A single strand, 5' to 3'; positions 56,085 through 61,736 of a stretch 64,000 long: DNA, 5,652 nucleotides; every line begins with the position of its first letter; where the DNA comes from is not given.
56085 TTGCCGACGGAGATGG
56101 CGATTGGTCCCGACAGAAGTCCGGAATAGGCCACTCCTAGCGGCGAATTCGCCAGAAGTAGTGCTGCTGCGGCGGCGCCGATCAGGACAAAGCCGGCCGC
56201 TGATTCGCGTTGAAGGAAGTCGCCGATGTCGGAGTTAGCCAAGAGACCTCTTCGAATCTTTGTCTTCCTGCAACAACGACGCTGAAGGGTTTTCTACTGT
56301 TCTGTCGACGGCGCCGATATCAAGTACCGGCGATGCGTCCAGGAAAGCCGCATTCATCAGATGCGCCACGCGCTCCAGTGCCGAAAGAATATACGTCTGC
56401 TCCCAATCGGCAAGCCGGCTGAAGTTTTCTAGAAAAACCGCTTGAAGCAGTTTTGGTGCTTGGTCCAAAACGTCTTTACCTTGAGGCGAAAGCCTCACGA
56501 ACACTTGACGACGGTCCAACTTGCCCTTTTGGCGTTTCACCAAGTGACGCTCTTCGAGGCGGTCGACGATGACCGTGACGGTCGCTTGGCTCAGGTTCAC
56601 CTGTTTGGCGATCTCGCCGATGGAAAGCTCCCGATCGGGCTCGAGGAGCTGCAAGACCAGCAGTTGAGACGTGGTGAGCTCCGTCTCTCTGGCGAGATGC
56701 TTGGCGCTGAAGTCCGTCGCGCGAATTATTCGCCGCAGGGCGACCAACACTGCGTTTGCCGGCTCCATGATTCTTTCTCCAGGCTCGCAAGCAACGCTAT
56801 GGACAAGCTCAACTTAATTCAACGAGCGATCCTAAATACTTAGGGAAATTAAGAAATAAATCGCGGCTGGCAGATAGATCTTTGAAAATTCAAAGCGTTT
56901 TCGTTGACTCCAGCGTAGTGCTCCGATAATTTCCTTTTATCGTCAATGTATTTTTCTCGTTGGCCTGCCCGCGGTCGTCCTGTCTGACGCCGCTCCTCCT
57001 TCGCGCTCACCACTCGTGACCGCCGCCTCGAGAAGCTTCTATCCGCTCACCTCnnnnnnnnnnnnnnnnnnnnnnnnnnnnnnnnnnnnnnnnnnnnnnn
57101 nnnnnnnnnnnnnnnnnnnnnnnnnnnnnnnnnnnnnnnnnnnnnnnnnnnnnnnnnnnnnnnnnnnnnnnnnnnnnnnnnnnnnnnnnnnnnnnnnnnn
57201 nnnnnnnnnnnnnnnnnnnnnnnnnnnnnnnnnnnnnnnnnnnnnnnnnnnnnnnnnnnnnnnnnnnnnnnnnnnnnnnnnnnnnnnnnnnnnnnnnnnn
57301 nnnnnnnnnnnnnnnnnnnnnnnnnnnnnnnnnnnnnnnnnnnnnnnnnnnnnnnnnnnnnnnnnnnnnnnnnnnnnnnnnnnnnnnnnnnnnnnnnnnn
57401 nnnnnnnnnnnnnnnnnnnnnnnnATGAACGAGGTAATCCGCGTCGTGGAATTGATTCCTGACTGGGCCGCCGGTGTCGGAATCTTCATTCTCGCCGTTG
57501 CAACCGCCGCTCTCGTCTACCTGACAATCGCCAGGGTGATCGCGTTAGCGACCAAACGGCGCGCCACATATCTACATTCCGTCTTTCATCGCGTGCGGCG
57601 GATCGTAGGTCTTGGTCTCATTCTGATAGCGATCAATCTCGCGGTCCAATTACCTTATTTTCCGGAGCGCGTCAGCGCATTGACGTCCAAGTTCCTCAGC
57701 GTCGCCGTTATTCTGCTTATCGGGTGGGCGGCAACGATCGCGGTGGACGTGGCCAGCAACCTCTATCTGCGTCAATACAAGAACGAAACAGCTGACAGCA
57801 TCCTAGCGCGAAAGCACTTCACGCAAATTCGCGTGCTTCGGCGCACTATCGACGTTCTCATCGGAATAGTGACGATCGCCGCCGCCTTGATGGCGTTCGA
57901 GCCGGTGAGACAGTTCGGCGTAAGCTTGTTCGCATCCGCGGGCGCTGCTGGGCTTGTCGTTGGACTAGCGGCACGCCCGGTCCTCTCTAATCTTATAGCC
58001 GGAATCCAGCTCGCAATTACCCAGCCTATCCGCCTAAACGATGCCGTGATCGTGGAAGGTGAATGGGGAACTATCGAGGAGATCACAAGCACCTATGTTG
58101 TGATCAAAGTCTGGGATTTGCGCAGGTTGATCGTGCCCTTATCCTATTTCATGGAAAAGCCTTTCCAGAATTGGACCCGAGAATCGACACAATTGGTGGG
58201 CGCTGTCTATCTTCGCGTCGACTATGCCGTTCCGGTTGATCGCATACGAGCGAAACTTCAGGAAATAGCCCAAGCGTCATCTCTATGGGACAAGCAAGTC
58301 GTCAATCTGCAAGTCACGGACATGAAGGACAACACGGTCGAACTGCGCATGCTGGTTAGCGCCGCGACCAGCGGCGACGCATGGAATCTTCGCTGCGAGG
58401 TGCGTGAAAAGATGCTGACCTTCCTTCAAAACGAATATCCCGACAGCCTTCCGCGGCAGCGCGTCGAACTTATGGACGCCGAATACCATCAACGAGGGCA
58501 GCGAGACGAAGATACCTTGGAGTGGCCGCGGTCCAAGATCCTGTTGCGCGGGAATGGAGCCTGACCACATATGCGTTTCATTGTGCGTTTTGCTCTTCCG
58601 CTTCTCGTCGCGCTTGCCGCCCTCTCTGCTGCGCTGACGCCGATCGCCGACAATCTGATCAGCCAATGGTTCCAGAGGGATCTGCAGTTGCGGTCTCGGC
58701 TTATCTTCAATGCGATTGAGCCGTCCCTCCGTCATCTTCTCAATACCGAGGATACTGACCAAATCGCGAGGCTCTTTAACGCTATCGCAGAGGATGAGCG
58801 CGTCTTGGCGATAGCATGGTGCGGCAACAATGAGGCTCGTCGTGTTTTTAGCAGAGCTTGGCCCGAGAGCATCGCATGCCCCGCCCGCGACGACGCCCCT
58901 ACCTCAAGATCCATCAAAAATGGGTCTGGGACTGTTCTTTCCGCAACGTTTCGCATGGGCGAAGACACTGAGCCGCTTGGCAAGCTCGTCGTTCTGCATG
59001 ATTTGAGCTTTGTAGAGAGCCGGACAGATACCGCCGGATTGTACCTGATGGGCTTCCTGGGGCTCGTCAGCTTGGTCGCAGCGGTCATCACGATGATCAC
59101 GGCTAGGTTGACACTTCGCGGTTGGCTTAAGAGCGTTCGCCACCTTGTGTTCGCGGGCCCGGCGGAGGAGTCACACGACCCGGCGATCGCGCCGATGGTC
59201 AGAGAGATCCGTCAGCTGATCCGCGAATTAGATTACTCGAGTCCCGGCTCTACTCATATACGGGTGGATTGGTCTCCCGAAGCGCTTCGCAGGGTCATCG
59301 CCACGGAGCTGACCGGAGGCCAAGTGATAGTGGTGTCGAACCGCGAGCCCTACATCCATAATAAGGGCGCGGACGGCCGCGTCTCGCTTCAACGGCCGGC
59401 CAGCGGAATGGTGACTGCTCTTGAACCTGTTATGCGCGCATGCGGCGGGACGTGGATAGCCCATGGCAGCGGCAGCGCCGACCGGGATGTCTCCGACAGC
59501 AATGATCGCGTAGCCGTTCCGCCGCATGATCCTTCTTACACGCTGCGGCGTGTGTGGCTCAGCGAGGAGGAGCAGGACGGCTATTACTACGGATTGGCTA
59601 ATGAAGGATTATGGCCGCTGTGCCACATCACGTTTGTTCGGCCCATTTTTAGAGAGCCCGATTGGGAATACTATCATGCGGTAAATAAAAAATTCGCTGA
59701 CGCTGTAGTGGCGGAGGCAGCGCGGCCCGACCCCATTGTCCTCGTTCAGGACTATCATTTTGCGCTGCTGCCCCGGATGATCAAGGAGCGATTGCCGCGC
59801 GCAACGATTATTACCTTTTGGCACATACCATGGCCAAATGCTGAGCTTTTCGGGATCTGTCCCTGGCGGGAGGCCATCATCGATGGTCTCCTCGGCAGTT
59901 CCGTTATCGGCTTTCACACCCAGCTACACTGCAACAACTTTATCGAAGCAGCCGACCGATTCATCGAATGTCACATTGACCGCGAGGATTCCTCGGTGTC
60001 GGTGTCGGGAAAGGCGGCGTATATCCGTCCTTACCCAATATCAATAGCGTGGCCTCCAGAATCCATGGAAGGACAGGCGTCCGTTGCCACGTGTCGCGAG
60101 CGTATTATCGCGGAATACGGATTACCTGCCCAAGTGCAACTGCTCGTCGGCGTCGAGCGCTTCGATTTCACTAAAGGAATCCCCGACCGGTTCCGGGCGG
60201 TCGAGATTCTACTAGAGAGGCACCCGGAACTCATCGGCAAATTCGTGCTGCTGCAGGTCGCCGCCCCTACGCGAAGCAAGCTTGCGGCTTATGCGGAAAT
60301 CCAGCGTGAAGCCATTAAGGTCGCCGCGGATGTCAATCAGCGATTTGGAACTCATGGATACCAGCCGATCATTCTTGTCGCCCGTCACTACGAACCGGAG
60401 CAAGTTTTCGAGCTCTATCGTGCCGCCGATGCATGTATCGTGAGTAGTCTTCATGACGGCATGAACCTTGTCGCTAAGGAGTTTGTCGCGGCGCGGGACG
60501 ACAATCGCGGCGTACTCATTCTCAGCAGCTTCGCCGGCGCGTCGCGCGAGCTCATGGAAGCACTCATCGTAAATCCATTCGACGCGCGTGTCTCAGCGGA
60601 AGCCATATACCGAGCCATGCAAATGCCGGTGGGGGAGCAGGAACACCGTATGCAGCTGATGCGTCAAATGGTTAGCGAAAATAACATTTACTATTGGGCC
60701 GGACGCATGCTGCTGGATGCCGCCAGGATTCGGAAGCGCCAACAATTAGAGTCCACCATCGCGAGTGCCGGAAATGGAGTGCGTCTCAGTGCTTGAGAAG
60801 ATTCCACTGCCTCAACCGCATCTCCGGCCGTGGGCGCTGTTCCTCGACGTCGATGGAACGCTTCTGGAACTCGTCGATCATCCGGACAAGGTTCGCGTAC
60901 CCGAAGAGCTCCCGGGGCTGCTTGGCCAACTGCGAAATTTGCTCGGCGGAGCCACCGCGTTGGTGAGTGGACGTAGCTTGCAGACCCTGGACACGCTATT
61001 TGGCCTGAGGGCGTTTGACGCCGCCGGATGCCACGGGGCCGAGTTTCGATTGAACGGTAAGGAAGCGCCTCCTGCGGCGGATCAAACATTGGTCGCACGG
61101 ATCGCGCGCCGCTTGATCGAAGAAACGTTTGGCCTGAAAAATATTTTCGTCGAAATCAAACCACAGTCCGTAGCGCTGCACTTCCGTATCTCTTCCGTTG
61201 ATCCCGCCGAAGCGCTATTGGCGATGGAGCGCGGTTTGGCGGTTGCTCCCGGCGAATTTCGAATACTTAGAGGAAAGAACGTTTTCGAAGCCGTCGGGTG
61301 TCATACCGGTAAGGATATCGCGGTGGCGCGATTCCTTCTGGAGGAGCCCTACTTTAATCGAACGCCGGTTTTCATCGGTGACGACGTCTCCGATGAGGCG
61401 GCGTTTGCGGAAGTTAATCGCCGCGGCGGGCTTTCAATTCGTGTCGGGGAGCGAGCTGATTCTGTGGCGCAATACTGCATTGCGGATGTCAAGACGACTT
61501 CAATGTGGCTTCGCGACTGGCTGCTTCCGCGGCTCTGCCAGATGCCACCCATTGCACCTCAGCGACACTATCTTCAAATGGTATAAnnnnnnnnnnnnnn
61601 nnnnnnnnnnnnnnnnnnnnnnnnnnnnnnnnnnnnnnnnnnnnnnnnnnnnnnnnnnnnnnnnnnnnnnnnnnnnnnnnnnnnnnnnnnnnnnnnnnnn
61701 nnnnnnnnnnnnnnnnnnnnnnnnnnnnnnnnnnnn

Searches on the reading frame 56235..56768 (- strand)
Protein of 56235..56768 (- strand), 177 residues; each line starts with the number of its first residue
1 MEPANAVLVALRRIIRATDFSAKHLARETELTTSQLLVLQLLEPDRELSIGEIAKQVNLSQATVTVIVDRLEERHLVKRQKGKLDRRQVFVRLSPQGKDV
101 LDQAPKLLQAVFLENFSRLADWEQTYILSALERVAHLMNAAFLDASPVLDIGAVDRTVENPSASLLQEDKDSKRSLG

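Call 11: search_protein_families(library=pfam, proteins=[window:56235-56768:-], max_evalue=0.01)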
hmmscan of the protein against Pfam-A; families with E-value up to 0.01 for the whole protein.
window:56235-56768:- (177 aa): 20 families
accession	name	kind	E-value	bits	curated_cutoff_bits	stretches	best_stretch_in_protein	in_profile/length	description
PF01047.28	MarR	-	6.3e-14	52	24.6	1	31-89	1-59/59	MarR family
PF13463.12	HTH_27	-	3.9e-11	43.5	22.2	1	31-97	1-68/68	Winged helix DNA-binding domain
PF12802.13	MarR_2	-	1.1e-09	38.8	27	1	31-88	3-61/61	MarR family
PF22381.2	Staph_reg_Sar_Rot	-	1e-08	35.6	27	1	24-102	5-83/85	Transcriptional regulator SarA/Rot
PF13412.12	HTH_24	-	4.5e-08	33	21.9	1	34-78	4-48/48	Winged helix-turn-helix DNA-binding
PF02082.26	Rrf2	-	2.5e-05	24.9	30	1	27-83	3-59/132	Iron-dependent Transcriptional regulator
PF09339.16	HTH_IclR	-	6.8e-05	23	22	1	37-80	7-51/52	IclR helix-turn-helix domain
PF13601.12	HTH_34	-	9.4e-05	22.9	27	1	36-109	3-77/80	Winged helix DNA-binding domain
PF01978.25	TrmB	-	0.0001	22.5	25.6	1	44-92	19-64/68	Sugar-specific transcriptional regulator TrmB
PF25213.1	HVO_A0261_N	-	0.00021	21.5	35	1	39-111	17-81/86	HVO_A0261 N-terminal domain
PF13518.12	HTH_28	-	0.00052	20.5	25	1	38-82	5-50/52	Helix-turn-helix domain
PF25212.1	HVO_A0114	-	0.00069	19.8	27.6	1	29-83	18-72/84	HVO_A0114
PF03965.22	Penicillinase_R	-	0.00076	20.3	22.6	1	32-114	2-86/115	Penicillinase repressor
PF08279.18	HTH_11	-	0.00094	19.5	25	0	36-73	3-41/55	HTH domain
PF12840.13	HTH_20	-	0.0014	19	27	1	38-78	9-49/51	Helix-turn-helix domain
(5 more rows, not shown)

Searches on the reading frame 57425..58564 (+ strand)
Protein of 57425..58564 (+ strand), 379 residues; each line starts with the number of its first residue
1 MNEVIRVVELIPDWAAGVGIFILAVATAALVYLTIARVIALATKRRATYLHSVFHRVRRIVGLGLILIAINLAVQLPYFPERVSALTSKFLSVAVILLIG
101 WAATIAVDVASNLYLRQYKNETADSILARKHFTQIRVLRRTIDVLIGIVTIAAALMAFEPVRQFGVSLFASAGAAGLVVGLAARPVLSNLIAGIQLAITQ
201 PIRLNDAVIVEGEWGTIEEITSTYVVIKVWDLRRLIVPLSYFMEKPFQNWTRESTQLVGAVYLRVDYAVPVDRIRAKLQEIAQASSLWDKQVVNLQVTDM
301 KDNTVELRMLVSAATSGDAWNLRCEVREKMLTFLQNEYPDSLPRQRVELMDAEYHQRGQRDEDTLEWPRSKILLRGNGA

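Call 11: search_protein_families(library=pfam, proteins=[window:57425-58564:+], max_evalue=0.01)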
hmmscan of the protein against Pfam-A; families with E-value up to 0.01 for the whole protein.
window:57425-58564:+ (379 aa): 1 family
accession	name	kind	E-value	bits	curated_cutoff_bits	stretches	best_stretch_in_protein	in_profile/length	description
PF00924.24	MS_channel_2nd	-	1.2e-12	48.2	20.2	1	186-252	2-68/68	Mechanosensitive ion channel, beta-domain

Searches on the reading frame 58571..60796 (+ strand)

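Call 11: search_protein_families(library=pfam, proteins=[window:58571-60796:+], max_evalue=0.01)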
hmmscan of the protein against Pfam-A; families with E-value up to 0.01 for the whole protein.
window:58571-60796:+ (741 aa): 3 families
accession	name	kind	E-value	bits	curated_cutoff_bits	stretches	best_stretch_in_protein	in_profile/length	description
PF00982.27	Glyco_transf_20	-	9.9e-119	397.6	32.5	1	251-716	2-470/473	Glycosyltransferase family 20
PF13692.12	Glyco_trans_1_4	-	0.0076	17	27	0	595-683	55-140/142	Glycosyl transferases group 1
PF17839.6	CNP_C_terminal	-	0.0096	17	27.8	0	674-726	30-82/108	C-terminal domain of cyclic nucleotide phosphodiesterase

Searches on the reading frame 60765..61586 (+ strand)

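Call 11: search_protein_families(library=pfam, proteins=[window:60765-61586:+], max_evalue=0.01)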
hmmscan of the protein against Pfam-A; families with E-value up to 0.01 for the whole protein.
window:60765-61586:+ (273 aa): 1 family
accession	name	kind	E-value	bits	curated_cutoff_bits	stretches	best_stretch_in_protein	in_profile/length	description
PF02358.22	Trehalose_PPase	-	5.6e-20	71.9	27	1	26-228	1-216/235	Trehalose-phosphatase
